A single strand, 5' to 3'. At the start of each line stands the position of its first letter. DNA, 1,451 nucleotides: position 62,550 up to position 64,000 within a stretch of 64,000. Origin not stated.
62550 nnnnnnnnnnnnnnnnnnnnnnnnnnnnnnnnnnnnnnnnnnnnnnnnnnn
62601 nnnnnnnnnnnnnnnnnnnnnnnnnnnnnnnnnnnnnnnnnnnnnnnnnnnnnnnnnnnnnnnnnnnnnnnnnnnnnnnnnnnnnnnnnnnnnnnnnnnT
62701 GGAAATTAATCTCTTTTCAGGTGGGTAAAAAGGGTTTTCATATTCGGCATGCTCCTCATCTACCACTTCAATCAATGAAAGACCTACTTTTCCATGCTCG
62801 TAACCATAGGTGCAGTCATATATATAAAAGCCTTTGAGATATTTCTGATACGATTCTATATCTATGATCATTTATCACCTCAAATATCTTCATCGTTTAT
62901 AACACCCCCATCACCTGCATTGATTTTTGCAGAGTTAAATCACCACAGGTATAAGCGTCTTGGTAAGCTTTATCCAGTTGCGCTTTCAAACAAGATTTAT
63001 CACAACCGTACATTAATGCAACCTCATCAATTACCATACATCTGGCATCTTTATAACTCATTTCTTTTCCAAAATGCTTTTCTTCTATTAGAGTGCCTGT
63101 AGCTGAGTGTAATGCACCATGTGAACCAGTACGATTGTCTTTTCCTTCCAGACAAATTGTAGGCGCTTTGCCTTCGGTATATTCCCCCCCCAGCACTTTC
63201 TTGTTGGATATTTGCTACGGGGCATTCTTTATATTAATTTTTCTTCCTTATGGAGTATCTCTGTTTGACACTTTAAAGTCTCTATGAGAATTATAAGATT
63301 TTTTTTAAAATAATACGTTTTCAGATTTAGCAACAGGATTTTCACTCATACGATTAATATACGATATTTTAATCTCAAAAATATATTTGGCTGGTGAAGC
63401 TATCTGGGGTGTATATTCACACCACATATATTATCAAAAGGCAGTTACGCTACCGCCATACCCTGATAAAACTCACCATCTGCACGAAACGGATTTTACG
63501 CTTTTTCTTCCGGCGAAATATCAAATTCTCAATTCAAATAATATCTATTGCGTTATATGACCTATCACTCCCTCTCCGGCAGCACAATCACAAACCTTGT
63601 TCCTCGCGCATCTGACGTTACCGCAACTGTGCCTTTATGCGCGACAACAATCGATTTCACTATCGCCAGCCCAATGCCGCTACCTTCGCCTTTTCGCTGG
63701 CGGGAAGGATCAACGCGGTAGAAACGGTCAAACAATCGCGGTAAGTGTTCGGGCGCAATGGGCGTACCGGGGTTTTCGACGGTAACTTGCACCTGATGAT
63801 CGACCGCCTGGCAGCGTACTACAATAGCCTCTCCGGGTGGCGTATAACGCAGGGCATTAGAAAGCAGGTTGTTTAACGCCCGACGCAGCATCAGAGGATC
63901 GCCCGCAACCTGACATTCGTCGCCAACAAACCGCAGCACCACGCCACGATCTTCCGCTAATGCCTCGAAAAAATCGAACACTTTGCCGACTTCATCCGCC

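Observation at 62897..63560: Leader ORF and homopolymer tracts at the promoter-proximal end of the paralogue array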

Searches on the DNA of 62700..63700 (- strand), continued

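Call 15: get_annotated_region(hit=H89, flank=3000)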
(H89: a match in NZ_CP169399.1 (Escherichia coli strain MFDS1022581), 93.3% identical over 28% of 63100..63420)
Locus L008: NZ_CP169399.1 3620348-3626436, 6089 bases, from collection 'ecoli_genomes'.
description: Escherichia coli strain MFDS1022581 chromosome, complete genome
organism: Escherichia coli strain MFDS1022581 (NCBI taxid 562)
replicon: chromosome; assembly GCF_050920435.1
host: -; source: Animal source foods; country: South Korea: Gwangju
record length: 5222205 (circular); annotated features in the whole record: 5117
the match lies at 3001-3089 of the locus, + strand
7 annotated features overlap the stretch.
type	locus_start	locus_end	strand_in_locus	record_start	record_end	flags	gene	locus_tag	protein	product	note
CDS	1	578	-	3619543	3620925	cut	cusC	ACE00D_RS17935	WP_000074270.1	Cu(+)/Ag(+) efflux RND transporter outer membrane channel CusC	-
CDS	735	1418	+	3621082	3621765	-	cusR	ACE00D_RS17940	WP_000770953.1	copper response regulator transcription factor CusR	-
CDS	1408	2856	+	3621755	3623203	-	cusS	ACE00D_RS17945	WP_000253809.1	Cu(+)/Ag(+) sensor histidine kinase CusS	-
CDS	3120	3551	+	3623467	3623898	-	-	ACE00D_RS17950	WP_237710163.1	SMI1/KNR4 family protein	-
CDS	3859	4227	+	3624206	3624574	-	-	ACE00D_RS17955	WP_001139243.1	hypothetical protein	-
CDS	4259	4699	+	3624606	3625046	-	-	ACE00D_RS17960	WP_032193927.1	hypothetical protein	-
CDS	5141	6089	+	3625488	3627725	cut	nrfB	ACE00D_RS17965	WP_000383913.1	cyclic di-3',5'-guanylate-activated glycosyltransferase NrfB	-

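Call 17: search_dna_similar(query=window:63150-63230:-, collection=ecoli_genomes, mode=distant, max_rows=60, rows=spread)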
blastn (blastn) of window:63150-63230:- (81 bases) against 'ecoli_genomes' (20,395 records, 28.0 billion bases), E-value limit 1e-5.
Records with a match: 153; places in all: 154; records where one place covers at least 80% of the query: 153.
Genomes with a match: 152 of 5426; with a place that covers at least 80% of the query: 152. Places per genome that has any: lowest 1, median 1, highest 3. On chromosomes: 152 places; on plasmids: 2.
Best place of each record, by identity: >=99% 139; 95-99% 13; 90-95% 1.
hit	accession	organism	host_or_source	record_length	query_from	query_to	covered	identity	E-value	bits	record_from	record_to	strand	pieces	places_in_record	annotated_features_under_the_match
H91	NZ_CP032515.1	Escherichia coli strain 118UI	Homo sapiens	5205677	1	81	100%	100.0%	6e-33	147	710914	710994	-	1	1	HNH/endonuclease VII fold toxin-2 domain-containing protein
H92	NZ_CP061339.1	Escherichia coli strain M00057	Homo sapiens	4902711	1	81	100%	100.0%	6e-33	147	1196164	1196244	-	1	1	HNH/endonuclease VII fold toxin-2 domain-containing protein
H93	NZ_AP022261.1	Escherichia coli strain WP8-S18-ESBL-07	-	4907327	1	81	100%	100.0%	6e-33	147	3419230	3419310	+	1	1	HNH/endonuclease VII fold toxin-2 domain-containing protein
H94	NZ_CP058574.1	Escherichia coli strain EC1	Homo sapiens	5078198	1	81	100%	100.0%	6e-33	147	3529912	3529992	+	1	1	HNH/endonuclease VII fold toxin-2 domain-containing protein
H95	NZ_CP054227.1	Escherichia coli strain EcPF15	Homo sapiens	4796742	1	81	100%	100.0%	6e-33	147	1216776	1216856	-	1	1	HNH/endonuclease VII fold toxin-2 domain-containing protein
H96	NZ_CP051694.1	Escherichia coli strain SCU-313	Homo sapiens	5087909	1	81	100%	100.0%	6e-33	147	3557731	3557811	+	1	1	HNH/endonuclease VII fold toxin-2 domain-containing protein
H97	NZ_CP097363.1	Escherichia coli strain AGR6137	water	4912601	1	81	100%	100.0%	6e-33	147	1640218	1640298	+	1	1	HNH/endonuclease VII fold toxin-2 domain-containing protein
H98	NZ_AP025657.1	Escherichia coli strain TUM13867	Homo sapiens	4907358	1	81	100%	100.0%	6e-33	147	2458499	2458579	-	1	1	HNH/endonuclease VII fold toxin-2 domain-containing protein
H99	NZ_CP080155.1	Escherichia coli strain PK8261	chicken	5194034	1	81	100%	100.0%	6e-33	147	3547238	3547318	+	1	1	HNH/endonuclease VII fold toxin-2 domain-containing protein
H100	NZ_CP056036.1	Escherichia coli strain EC31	meat duck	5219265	1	81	100%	100.0%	6e-33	147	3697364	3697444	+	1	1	HNH/endonuclease VII fold toxin-2 domain-containing protein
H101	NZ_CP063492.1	Escherichia coli strain EF5-18-41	Gallus gallus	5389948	1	81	100%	100.0%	6e-33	147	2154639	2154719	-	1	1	HNH/endonuclease VII fold toxin-2 domain-containing protein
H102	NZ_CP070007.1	Escherichia coli strain FDAARGOS_1288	Homo sapiens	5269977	1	81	100%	100.0%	6e-33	147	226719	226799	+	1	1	HNH/endonuclease VII fold toxin-2 domain-containing protein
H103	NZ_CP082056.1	Escherichia coli strain MS20675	Homo sapiens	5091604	1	81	100%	100.0%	6e-33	147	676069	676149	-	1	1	HNH/endonuclease VII fold toxin-2 domain-containing protein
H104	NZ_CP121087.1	Escherichia coli strain ST3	Homo sapiens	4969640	1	81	100%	100.0%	6e-33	147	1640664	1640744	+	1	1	HNH/endonuclease VII fold toxin-2 domain-containing protein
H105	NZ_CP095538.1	Escherichia coli strain GN04592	Homo sapiens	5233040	1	81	100%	100.0%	6e-33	147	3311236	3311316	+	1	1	HNH/endonuclease VII fold toxin-2 domain-containing protein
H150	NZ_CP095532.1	Escherichia coli strain GN06156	Homo sapiens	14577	1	81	100%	91.4%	6e-20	104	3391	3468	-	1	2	none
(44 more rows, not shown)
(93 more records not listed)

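Call 32: search_dna_similar(query=window:63262-63345:-, collection=ecoli_genomes, mode=distant, max_rows=12, rows=spread)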
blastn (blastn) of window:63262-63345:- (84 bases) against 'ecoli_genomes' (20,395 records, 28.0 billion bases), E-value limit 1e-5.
Records with a match: 153; places in all: 154; records where one place covers at least 80% of the query: 153.
Genomes with a match: 152 of 5426; with a place that covers at least 80% of the query: 152. Places per genome that has any: lowest 1, median 1, highest 3. On chromosomes: 152 places; on plasmids: 2.
Best place of each record, by identity: >=99% 149; 95-99% 3; 90-95% 1.
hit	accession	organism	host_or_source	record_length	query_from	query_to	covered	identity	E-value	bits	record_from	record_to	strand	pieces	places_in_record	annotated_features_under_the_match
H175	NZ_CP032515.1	Escherichia coli strain 118UI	Homo sapiens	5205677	1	84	100%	100.0%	1e-34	152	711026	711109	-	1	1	none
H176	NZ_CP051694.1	Escherichia coli strain SCU-313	Homo sapiens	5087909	1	84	100%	100.0%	1e-34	152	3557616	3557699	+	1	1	none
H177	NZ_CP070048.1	Escherichia coli strain FDAARGOS_1290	Homo sapiens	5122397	1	84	100%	100.0%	1e-34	152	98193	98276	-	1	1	none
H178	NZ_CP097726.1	Escherichia coli strain MS1050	Chicken heart (Gallus gallus)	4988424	1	84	100%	100.0%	1e-34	152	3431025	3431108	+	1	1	none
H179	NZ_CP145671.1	Escherichia coli strain S1-ZIM-01-A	Homo sapiens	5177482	1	84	100%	100.0%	1e-34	152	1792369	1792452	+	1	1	none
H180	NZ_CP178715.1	Escherichia coli strain VTB96959v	Chicken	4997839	1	84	100%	100.0%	1e-34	152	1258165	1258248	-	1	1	none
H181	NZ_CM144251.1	Escherichia coli strain LP-26-E1-261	not applicable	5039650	1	84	100%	100.0%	1e-34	152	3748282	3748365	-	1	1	none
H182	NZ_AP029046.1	Escherichia coli strain ESC818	milk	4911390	1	84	100%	100.0%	1e-34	152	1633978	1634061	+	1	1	none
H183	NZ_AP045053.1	Escherichia coli strain JNE25-003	Homo sapiens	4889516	1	84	100%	100.0%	1e-34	152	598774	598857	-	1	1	none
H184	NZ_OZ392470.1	Escherichia coli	Homo sapiens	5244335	1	84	100%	100.0%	1e-34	152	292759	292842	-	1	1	none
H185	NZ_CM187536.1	Escherichia coli strain capsule spontaneous mutant 17a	lab isolate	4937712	1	84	100%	100.0%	1e-34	152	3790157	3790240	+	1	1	none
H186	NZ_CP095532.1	Escherichia coli strain GN06156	Homo sapiens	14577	1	84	100%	90.5%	2e-21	110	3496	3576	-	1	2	none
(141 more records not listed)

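Call 52: search_rna_families(source=window, start=62700, end=63700, threshold=evalue, max_evalue=1)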
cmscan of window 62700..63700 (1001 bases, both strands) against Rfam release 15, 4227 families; matches with E-value up to 1: 1.
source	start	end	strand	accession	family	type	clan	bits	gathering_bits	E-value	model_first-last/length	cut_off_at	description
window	62762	62834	+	RF01410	BsrC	Gene; sRNA;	-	20.2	38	0.7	1-87/87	no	BsrC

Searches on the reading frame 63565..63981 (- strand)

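Call 3: search_protein_families(library=pfam, proteins=[window:63565-63981:-], max_evalue=0.1)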
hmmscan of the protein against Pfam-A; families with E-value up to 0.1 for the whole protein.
window:63565-63981:- (138 aa): 3 families
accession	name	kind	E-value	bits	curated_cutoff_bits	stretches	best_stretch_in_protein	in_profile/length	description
PF02518.31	HATPase_c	-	4.9e-29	101.5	26.4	1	27-137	1-110/111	Histidine kinase-, DNA gyrase B-, and HSP90-like ATPase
PF13581.12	HATPase_c_2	-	0.00014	22.3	27.4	1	35-115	35-112/127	Histidine kinase-like ATPase domain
PF14501.12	HATPase_c_5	-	0.0012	19.2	22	1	33-127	7-94/102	GHKL domain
